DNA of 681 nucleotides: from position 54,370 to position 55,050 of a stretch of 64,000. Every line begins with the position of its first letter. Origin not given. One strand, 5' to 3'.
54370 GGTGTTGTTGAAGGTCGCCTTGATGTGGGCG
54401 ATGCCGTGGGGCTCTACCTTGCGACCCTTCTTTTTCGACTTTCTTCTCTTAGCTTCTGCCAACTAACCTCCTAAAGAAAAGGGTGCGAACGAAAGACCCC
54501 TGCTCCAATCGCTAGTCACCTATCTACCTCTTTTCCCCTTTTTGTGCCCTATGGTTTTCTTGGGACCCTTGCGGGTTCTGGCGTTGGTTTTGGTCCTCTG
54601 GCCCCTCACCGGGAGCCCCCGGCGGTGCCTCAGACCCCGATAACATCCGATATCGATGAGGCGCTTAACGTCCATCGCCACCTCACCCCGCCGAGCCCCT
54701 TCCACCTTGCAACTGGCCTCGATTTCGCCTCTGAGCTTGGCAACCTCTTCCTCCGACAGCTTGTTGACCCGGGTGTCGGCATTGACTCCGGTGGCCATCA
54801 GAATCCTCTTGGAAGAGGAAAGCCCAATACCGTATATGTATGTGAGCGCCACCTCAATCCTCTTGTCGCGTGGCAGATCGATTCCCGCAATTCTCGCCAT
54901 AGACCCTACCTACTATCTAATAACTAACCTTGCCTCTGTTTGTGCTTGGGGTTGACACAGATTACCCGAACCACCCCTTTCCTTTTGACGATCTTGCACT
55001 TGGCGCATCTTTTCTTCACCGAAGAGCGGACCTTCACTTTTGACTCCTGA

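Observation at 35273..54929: Dispersed GGTAG-rich element with strict 7-nt periodicity, placed in one orientation within 0-60 nt upstream of four start codons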

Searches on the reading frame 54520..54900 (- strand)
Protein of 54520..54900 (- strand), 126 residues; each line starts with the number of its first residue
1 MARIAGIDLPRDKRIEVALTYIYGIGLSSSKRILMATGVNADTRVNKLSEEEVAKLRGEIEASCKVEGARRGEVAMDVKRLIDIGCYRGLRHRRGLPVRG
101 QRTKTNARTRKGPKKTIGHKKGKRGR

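Call 19: find_encoding_contigs(protein=window:54520-54900:-, flank=3000, max_places=10)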
Protein window:54520-54900:- (126 aa): 4 contigs read that carry it; 4 places shown.
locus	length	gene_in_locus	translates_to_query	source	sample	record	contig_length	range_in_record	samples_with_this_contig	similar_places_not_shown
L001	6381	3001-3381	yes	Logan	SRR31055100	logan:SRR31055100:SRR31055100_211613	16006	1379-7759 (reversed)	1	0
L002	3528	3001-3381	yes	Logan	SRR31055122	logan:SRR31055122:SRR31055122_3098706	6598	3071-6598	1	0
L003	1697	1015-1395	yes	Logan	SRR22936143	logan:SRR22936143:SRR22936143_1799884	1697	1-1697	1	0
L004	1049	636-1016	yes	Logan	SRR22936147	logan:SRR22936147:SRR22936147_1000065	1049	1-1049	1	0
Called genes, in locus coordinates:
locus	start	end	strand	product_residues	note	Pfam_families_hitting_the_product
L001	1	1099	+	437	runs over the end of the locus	PF00344:SecY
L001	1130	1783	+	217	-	PF00406:ADK, PF13238:AAA_18 (weak), PF13671:AAA_33 (faint), PF13207:AAA_17, PF05191:ADK_lid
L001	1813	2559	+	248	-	PF00557:Peptidase_M24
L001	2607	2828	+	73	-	PF01176:eIF-1a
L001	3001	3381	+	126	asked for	PF00416:Ribosomal_S13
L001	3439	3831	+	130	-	PF00411:Ribosomal_S11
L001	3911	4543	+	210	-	PF00163:Ribosomal_S4, PF01479:S4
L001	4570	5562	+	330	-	PF01193:RNA_pol_L, PF01000:RNA_pol_A_bac, PF03118:RNA_pol_A_CTD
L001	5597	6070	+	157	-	PF01196:Ribosomal_L17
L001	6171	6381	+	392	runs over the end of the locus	PF01676:Metalloenzyme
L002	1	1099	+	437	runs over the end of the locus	PF00344:SecY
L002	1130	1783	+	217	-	PF00406:ADK, PF13238:AAA_18 (weak), PF13671:AAA_33 (weak), PF13207:AAA_17, PF05191:ADK_lid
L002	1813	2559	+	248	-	PF00557:Peptidase_M24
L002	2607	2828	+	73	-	PF01176:eIF-1a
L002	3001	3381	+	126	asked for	PF00416:Ribosomal_S13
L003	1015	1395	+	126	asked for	PF00416:Ribosomal_S13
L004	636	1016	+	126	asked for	PF00416:Ribosomal_S13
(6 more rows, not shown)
